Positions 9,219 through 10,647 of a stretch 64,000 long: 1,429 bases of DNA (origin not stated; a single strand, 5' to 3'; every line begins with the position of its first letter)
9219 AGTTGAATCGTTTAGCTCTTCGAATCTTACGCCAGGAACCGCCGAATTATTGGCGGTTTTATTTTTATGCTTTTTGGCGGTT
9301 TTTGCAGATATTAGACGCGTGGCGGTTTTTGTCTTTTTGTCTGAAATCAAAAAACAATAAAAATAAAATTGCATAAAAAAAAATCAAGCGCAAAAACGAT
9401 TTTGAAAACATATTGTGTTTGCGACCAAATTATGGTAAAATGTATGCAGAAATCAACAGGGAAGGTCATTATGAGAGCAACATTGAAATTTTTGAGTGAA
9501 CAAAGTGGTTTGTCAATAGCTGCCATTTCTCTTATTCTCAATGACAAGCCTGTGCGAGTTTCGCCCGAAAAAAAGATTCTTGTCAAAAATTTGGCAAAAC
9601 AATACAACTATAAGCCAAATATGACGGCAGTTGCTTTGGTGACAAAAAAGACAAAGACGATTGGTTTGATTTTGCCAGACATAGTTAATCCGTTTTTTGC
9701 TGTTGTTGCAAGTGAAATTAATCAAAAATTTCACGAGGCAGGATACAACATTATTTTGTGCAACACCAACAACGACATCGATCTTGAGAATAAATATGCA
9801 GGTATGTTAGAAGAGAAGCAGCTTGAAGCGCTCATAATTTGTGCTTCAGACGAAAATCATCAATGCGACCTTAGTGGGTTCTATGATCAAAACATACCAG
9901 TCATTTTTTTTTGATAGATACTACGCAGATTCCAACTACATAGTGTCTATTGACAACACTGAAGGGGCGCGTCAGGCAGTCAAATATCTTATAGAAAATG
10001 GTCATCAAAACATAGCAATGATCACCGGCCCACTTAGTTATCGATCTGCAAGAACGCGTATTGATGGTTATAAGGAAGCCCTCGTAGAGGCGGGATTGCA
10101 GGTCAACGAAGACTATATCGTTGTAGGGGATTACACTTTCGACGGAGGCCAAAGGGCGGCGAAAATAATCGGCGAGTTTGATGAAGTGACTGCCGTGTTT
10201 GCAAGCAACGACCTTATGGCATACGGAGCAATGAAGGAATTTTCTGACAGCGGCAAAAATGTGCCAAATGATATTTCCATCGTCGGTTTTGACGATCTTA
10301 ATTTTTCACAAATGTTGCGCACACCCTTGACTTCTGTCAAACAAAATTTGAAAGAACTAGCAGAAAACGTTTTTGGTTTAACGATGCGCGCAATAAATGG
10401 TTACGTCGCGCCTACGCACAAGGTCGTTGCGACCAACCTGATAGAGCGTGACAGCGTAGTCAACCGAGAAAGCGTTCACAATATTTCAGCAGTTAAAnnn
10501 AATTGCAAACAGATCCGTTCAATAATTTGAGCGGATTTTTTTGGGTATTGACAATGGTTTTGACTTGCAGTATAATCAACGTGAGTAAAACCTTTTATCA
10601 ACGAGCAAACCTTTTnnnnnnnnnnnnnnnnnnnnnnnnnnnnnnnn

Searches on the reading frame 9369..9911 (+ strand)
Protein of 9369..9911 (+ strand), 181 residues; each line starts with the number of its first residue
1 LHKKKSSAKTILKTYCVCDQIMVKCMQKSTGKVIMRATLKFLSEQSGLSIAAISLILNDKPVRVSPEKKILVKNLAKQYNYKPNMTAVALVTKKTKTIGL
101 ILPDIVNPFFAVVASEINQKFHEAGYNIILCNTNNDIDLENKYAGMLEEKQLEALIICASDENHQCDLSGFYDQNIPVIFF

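Call 15: search_protein_families(library=pfam, proteins=[window:9369-9911:+], max_evalue=0.01)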
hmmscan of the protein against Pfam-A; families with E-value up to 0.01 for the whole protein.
window:9369-9911:+ (181 aa): 2 families
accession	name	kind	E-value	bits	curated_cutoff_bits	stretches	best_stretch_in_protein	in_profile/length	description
PF00532.27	Peripla_BP_1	-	9.6e-10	38.8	22.2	1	95-180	1-86/281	Periplasmic binding proteins and sugar binding domain of LacI family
PF00356.27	LacI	-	0.00023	21.3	27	1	44-84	7-46/46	Bacterial regulatory proteins, lacI family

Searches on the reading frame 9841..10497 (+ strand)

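Call 15: search_protein_families(library=pfam, proteins=[window:9841-10497:+], max_evalue=0.01)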
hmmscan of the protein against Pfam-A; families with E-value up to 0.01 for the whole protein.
window:9841-10497:+ (219 aa): 3 families
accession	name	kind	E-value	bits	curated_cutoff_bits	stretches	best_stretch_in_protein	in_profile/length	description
PF13377.12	Peripla_BP_3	-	1.1e-30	107.3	26.5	1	47-206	1-167/167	Periplasmic binding protein-like domain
PF13407.12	Peripla_BP_4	-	2.6e-14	53.8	35.1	1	24-154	86-220/258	Periplasmic binding protein domain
PF00532.27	Peripla_BP_1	-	3.8e-14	53.3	22.2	1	35-185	100-261/281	Periplasmic binding proteins and sugar binding domain of LacI family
